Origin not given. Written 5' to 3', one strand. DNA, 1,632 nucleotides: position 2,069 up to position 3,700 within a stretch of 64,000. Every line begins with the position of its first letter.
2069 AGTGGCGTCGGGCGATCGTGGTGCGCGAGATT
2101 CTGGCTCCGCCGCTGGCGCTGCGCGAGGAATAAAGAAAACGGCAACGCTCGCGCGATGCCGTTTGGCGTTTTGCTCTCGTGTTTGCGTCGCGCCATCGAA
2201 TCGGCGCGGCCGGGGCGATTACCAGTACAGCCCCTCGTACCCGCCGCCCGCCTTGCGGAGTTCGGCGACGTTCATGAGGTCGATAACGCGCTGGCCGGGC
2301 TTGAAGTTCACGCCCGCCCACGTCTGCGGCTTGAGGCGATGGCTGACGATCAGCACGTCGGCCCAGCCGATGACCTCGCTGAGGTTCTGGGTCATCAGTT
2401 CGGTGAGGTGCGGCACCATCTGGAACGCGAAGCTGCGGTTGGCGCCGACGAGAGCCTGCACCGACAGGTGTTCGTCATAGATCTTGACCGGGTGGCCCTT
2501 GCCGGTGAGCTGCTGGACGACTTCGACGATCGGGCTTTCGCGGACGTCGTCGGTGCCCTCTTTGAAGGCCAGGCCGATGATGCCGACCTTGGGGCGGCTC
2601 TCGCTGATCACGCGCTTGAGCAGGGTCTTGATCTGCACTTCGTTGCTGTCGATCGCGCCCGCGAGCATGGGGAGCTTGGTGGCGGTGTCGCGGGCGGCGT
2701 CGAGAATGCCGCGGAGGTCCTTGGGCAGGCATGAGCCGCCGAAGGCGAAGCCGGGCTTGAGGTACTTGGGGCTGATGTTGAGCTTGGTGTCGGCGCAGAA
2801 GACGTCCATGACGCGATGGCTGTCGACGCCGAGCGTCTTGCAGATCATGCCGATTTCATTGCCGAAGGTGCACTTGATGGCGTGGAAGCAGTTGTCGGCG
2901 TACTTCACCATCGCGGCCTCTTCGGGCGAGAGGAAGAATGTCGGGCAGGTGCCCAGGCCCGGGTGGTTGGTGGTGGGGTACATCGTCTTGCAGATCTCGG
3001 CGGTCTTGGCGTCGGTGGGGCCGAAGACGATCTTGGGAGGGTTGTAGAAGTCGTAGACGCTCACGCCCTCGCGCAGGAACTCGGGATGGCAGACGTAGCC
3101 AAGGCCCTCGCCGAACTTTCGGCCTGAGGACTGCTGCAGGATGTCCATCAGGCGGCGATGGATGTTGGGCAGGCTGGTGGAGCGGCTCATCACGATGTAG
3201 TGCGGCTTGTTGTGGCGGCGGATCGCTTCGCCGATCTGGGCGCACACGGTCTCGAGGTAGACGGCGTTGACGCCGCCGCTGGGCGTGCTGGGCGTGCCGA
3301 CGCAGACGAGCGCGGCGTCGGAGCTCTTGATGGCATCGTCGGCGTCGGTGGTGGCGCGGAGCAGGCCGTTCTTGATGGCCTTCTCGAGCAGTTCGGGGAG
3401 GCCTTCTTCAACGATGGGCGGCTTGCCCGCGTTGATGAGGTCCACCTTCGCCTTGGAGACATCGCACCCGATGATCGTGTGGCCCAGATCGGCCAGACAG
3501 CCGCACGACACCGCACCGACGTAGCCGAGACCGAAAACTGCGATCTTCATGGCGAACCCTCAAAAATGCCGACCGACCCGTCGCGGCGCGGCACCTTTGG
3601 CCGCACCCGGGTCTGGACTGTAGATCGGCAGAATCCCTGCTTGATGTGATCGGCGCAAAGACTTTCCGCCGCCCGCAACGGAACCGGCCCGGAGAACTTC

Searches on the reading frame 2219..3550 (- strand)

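Call 54: search_protein_families(library=pfam, proteins=[window:2219-3550:-], max_evalue=0.001)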
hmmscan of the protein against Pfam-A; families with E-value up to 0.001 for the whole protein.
window:2219-3550:- (443 aa): 4 families
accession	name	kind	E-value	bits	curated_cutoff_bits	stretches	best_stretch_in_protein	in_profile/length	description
PF03721.20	UDPG_MGDP_dh_N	-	2.2e-45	154.9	27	1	1-188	1-185/187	UDP-glucose/GDP-mannose dehydrogenase family, NAD binding domain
PF00984.24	UDPG_MGDP_dh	-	5.4e-26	91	25.4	1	210-304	1-93/94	UDP-glucose/GDP-mannose dehydrogenase family, central domain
PF03720.21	UDPG_MGDP_dh_C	-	8.8e-13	49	30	1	323-401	1-69/103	UDP-glucose/GDP-mannose dehydrogenase family, UDP binding domain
PF03446.21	NAD_binding_2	-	0.00098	19.6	21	0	2-141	1-110/161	NAD binding domain of 6-phosphogluconate dehydrogenase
